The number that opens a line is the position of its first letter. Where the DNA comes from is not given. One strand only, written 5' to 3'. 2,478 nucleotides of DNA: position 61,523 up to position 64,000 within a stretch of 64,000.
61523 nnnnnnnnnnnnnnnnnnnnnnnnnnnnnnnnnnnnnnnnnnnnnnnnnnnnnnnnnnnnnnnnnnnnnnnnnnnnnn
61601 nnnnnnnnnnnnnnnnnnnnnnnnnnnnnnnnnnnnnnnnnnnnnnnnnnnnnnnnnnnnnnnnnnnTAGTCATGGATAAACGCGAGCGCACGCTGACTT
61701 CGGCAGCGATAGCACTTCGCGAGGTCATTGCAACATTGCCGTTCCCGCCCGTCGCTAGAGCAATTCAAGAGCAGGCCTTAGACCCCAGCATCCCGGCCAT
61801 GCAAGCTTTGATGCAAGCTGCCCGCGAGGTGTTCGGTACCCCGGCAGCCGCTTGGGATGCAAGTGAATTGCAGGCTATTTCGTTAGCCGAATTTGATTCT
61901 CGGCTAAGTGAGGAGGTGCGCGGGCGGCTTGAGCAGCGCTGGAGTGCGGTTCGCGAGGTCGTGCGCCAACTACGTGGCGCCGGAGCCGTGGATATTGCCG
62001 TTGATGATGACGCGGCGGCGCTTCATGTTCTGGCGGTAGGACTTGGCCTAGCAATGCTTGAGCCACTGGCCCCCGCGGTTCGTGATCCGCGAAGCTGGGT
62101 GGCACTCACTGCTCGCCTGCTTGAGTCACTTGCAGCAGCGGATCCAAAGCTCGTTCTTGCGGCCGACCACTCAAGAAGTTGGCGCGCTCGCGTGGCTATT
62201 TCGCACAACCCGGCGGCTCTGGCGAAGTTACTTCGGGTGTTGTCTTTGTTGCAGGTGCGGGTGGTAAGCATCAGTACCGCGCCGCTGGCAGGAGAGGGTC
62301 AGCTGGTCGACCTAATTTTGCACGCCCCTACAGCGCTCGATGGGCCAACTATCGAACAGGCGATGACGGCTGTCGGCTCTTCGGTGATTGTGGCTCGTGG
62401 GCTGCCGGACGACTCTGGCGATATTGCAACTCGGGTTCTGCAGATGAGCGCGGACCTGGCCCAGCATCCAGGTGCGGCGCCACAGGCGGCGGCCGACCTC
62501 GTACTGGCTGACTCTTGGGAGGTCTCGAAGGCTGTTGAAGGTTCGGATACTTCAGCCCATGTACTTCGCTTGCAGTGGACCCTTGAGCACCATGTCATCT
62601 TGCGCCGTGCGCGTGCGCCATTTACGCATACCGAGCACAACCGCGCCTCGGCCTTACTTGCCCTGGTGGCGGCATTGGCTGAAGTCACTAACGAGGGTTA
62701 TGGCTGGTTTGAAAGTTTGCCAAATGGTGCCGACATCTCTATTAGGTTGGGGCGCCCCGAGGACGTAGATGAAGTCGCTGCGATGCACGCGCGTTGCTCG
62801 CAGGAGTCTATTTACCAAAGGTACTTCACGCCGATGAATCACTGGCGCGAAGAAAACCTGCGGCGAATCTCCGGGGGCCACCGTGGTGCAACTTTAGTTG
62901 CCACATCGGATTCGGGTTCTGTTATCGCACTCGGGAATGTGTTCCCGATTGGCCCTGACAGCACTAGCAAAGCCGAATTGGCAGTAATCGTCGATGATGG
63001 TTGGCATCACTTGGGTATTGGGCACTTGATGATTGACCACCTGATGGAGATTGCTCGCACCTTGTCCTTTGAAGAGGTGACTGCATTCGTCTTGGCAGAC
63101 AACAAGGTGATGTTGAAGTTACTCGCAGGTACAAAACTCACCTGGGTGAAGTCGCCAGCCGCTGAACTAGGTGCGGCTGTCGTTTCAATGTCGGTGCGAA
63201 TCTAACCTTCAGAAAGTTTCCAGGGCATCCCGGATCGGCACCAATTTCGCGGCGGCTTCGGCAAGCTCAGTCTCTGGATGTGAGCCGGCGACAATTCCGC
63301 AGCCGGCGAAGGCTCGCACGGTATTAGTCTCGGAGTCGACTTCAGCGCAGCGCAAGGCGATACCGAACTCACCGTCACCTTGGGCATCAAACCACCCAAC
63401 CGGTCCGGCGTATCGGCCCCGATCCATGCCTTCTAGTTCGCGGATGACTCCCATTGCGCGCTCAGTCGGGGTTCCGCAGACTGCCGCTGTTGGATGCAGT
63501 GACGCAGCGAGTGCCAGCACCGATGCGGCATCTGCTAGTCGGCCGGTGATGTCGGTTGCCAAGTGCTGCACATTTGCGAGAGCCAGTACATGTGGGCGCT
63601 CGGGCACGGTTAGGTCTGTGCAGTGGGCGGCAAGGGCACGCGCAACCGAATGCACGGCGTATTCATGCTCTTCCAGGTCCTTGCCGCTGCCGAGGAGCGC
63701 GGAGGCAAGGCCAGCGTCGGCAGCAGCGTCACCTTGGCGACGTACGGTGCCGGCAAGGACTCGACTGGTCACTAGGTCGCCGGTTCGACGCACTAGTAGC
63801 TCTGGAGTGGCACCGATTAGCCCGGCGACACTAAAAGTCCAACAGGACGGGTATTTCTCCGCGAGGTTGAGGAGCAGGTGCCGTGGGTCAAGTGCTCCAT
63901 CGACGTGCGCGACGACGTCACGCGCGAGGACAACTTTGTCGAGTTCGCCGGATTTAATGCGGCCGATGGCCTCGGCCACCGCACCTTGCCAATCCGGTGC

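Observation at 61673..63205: Large ACT-like + Pat-type GNAT protein inserted between menD and menF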

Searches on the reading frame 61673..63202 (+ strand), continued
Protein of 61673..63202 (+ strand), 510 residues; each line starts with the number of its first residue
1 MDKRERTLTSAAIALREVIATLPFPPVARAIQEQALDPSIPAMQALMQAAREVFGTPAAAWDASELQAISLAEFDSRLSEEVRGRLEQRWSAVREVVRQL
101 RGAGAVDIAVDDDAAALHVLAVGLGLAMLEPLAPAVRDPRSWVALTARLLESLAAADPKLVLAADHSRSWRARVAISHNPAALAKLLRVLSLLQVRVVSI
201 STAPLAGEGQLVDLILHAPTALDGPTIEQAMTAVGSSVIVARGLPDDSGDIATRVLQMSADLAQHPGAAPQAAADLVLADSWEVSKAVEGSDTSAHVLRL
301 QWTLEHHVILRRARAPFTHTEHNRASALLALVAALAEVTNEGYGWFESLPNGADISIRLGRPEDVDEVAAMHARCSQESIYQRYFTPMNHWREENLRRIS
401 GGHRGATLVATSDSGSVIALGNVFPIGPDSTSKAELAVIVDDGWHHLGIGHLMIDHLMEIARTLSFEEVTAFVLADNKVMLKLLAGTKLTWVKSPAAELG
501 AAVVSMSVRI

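Call 48: search_protein_families(library=pfam, proteins=[L035:6154-9675:+, L037:8939-9547:+, L037:8117-8899:+, L038:7697-9109:-, L046:8520-9689:+, L051:3863-4426:+, L051:4482-5732:+, L055:11497-12078:+, L055:12078-13202:+, L040:7759-9786:+], max_evalue=0.001)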
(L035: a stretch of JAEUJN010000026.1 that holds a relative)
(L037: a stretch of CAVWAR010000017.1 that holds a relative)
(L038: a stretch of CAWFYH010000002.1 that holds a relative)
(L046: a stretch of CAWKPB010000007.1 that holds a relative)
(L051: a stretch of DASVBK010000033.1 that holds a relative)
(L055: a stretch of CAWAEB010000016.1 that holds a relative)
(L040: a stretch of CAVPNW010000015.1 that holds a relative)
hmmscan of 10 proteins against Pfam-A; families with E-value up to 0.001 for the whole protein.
L035:6154-9675:+ (1174 aa): 3 families
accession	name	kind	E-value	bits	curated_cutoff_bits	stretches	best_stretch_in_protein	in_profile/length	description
PF00176.29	SNF2-rel_dom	-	2.5e-57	194.6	24.9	1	713-998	1-289/290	SNF2-related domain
PF00271.37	Helicase_C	-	6e-22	78.4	23.5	1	1011-1120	2-110/110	Helicase conserved C-terminal domain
PF04434.22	SWIM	-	8.7e-06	25.6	19.6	1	115-146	4-36/38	SWIM zinc finger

L037:8939-9547:+ (203 aa): 1 family
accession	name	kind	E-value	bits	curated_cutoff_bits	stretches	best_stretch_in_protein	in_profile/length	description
PF19850.4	DUF6325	-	3.2e-09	37.5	23.4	1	61-201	2-140/141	Family of unknown function (DUF6325)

L037:8117-8899:+ (261 aa): 1 family
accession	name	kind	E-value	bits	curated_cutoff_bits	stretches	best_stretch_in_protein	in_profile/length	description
PF03883.20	H2O2_YaaD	-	3.7e-31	108.9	29.6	1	1-238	1-233/236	Peroxide stress protein YaaA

L038:7697-9109:- (470 aa): 1 family
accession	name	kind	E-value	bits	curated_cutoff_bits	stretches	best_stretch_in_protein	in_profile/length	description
PF08122.17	NDUF_B12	-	0.00081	19.6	22.7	0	129-175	8-54/55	NADH-ubiquinone oxidoreductase B12 subunit family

L046:8520-9689:+ (390 aa): 0 families

L051:3863-4426:+ (188 aa): 1 family
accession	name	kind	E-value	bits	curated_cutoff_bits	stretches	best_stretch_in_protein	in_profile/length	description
PF01161.25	PBP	-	7.1e-38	130.4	24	1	53-186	7-135/135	Phosphatidylethanolamine-binding protein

L051:4482-5732:+ (417 aa): 1 family
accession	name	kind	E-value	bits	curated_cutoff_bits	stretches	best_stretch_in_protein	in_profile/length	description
PF06245.16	DUF1015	-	2.2e-73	247.4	25.8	1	5-328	2-324/325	Protein of unknown function (DUF1015)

L055:11497-12078:+ (194 aa): 1 family
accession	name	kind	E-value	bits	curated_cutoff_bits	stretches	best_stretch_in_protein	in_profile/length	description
PF00501.34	AMP-binding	-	4.3e-23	82.2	29.9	1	26-137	5-117/384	AMP-binding enzyme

L055:12078-13202:+ (375 aa): 2 families
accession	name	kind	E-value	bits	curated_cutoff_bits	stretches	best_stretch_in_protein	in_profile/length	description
PF00501.34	AMP-binding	-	2.3e-16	60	29.9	1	145-228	285-384/384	AMP-binding enzyme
PF23562.2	AMP-binding_C_3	-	6e-11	43.2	20.8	1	266-363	2-84/124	AMP-binding enzyme C-terminal domain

L040:7759-9786:+ (676 aa): 2 families
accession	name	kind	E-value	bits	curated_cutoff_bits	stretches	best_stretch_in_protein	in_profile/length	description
PF10081.15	Abhydrolase_9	-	2.6e-53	181.4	26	1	338-607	1-269/288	Alpha/beta-hydrolase family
PF15420.11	Abhydrolase_9_N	-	3.5e-11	44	27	1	208-318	93-205/208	Alpha/beta-hydrolase family N-terminus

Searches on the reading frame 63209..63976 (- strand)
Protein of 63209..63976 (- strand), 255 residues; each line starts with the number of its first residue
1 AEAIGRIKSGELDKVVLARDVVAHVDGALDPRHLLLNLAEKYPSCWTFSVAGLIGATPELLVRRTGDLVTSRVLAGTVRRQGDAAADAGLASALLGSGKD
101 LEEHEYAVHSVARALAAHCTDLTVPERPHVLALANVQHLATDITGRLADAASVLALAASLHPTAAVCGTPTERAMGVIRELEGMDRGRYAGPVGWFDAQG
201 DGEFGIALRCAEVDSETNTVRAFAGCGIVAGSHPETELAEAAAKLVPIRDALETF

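Call 11: search_protein_families(library=pfam, proteins=[window:63209-63976:-], max_evalue=0.00001)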
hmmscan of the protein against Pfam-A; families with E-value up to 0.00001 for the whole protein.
window:63209-63976:- (255 aa): 1 family
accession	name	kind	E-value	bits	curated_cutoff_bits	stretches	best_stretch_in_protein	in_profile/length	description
PF00425.24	Chorismate_bind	-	3.9e-72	243.3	27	1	2-244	11-257/257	chorismate binding enzyme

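Call 57: search_protein_families(library=ncbifam, proteins=[window:63209-63976:-], max_evalue=1e-10)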
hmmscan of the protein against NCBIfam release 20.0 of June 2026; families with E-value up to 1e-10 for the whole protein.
window:63209-63976:- (255 aa): 26 families (the best 25 are shown)
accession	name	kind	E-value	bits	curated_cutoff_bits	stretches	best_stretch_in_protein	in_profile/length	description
TIGR00543.1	isochor_syn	subfamily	6.7e-80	268.9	224.75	1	2-252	96-349/349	isochorismate synthase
NF005459.0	PRK07054.1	equivalog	1.1e-74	252.3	475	1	2-253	204-457/476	isochorismate synthase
NF005380.0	PRK06923.1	equivalog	5.9e-73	246.3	486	1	3-247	131-384/399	isochorismate synthase DhbC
NF011591.0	PRK15016.1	equivalog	5.7e-50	170.5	624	1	9-246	142-382/391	isochorismate synthase EntC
TIGR01820.1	TrpE-arch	equivalog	1.7e-44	152.9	512.05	1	3-252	197-448/449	anthranilate synthase component I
TIGR01824.1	PabB-clade2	equivalog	3.5e-42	145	408.55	1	6-245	109-352/355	aminodeoxychorismate synthase, component I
TIGR00564.1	trpE_most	equivalog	1.6e-35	123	517.7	1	6-245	206-447/455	anthranilate synthase component I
NF011588.0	PRK15012.1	equivalog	4.9e-35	121.2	488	1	3-251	179-427/431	isochorismate synthase MenF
NF010089.0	PRK13574.1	equivalog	3.4e-34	118.5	527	1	3-251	167-417/421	anthranilate synthase component I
NF006563.0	PRK09070.1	equivalog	8.8e-33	113.6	514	1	7-252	196-444/447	aminodeoxychorismate synthase component I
TIGR00553.1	pabB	equivalog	6.4e-32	111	328.4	1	7-245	86-326/329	aminodeoxychorismate synthase component I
NF010087.0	PRK13572.1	equivalog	2.3e-31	109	580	1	7-252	186-431/435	anthranilate synthase component I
NF010086.0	PRK13571.1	equivalog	1.1e-28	100.1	693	1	46-251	294-496/510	anthranilate synthase component I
NF005009.0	PRK06404.1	equivalog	2.5e-27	96.1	422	1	2-244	113-346/351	anthranilate synthase component I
NF005698.0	PRK07508.1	equivalog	4.2e-27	94.7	452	1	7-244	130-371/383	aminodeoxychorismate synthase component I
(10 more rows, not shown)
